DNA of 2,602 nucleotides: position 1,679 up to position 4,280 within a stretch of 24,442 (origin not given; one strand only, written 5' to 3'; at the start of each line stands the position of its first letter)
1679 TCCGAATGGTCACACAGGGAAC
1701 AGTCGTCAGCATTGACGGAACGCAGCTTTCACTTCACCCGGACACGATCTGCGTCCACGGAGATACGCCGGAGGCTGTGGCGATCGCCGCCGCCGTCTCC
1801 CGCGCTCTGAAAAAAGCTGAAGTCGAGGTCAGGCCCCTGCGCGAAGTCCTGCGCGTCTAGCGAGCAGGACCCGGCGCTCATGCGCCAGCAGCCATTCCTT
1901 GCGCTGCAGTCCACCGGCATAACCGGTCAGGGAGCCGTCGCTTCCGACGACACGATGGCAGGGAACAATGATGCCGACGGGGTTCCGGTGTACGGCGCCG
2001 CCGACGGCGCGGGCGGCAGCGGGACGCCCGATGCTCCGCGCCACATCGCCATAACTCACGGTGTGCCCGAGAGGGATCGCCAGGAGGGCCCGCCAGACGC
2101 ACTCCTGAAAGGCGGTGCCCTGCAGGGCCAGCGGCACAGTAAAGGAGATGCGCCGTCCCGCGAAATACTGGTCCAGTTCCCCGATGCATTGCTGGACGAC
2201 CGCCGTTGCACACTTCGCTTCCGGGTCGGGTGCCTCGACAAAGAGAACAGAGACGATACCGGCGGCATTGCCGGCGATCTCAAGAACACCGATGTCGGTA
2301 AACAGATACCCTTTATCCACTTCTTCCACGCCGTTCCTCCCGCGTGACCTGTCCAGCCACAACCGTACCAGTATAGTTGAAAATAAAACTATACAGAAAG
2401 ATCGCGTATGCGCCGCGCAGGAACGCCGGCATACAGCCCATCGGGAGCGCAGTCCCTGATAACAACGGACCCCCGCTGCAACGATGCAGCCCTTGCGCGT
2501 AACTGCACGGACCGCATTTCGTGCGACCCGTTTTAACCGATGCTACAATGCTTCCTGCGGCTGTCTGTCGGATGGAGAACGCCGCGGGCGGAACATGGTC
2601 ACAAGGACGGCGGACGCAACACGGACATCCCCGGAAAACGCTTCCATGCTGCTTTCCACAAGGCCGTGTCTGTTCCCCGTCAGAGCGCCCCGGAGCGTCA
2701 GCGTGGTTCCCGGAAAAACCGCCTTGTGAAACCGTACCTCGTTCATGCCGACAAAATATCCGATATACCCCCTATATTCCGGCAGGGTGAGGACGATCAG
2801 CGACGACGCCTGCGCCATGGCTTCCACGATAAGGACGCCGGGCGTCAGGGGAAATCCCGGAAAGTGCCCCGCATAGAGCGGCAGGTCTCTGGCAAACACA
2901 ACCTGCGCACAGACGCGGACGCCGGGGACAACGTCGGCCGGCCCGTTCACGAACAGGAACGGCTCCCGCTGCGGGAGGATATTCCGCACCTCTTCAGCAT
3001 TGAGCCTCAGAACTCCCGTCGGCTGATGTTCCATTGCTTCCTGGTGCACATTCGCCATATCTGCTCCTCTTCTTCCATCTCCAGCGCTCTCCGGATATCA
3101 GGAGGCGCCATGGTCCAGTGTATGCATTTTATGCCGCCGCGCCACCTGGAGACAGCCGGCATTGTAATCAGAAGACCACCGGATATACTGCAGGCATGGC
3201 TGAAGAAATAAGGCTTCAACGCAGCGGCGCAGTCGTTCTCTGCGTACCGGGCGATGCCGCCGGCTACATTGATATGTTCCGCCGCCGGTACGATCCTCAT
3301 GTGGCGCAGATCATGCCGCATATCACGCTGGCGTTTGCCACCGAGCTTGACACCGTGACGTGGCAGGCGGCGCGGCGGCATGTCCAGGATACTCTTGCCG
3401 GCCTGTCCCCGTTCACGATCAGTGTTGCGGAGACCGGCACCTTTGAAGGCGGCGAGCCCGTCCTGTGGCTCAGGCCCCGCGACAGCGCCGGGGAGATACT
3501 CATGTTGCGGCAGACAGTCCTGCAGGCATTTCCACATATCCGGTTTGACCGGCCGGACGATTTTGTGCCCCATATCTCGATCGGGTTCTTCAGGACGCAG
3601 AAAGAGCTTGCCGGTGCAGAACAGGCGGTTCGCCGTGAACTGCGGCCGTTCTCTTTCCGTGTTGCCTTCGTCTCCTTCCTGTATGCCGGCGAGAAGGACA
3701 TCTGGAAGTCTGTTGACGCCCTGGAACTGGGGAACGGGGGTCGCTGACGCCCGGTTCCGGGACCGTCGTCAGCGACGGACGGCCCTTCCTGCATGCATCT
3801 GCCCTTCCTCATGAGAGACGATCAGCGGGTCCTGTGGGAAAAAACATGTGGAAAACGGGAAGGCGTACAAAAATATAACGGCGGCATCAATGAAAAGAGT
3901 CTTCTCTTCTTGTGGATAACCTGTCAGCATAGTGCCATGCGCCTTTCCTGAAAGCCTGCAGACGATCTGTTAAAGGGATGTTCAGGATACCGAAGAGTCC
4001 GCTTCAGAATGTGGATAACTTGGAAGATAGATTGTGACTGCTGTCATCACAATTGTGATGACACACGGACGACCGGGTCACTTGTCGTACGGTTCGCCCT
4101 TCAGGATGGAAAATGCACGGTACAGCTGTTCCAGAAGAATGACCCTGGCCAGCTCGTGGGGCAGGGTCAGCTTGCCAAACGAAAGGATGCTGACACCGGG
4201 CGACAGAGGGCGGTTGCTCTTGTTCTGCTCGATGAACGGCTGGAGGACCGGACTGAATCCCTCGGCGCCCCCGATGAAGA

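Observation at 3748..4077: Two perfect DnaA boxes plus a nested 22-bp palindrome in a convergent intergenic region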

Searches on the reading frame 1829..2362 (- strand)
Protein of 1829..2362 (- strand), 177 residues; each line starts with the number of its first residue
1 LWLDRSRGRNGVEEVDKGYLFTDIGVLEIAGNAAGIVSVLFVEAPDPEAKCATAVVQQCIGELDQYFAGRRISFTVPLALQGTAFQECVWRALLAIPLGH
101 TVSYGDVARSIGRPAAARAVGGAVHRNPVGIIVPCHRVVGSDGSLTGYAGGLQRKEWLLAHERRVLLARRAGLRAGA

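Call 8: search_protein_families(library=pfam, proteins=[window:1829-2362:-])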
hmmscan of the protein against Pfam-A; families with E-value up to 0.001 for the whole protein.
window:1829-2362:- (177 aa): 2 families
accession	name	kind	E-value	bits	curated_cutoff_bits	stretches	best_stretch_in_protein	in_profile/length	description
PF01035.26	DNA_binding_1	-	4.7e-36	122.9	27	1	84-163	1-80/81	6-O-methylguanine DNA methyltransferase, DNA binding domain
PF02870.21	Methyltransf_1N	-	3.4e-09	37.6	21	1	18-80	4-71/71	6-O-methylguanine DNA methyltransferase, ribonuclease-like domain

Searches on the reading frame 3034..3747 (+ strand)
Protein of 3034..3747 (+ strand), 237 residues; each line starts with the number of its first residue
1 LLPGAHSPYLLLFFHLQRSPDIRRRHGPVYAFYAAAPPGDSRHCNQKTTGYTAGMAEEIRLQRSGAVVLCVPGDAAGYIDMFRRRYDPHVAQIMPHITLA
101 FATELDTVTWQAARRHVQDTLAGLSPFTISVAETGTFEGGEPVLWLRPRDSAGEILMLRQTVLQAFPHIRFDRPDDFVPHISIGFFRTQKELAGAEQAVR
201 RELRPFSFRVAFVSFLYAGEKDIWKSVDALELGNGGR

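Call 8: search_protein_families(library=pfam, proteins=[window:3034-3747:+])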
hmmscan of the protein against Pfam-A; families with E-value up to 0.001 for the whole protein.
window:3034-3747:+ (237 aa): 2 families
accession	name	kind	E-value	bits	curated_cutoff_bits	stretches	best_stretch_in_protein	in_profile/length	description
PF13563.12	2_5_RNA_ligase2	-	8.9e-28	97.7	27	1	72-217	2-147/152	2'-5' RNA ligase superfamily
PF02834.22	LigT_PEase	-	2.3e-09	37.7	23.3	1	90-139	30-79/87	LigT like Phosphoesterase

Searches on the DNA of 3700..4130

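Call 62: search_rna_families(source=window, start=3700, end=4130, threshold=evalue, max_evalue=1)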
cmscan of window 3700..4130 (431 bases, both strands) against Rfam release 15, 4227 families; matches with E-value up to 1: 1.
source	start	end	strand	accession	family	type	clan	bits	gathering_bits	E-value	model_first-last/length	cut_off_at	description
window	3704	3784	+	RF04274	mir-9223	Gene; miRNA;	-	18.2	53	0.47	1-76/76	no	mir-9223 microRNA precursor family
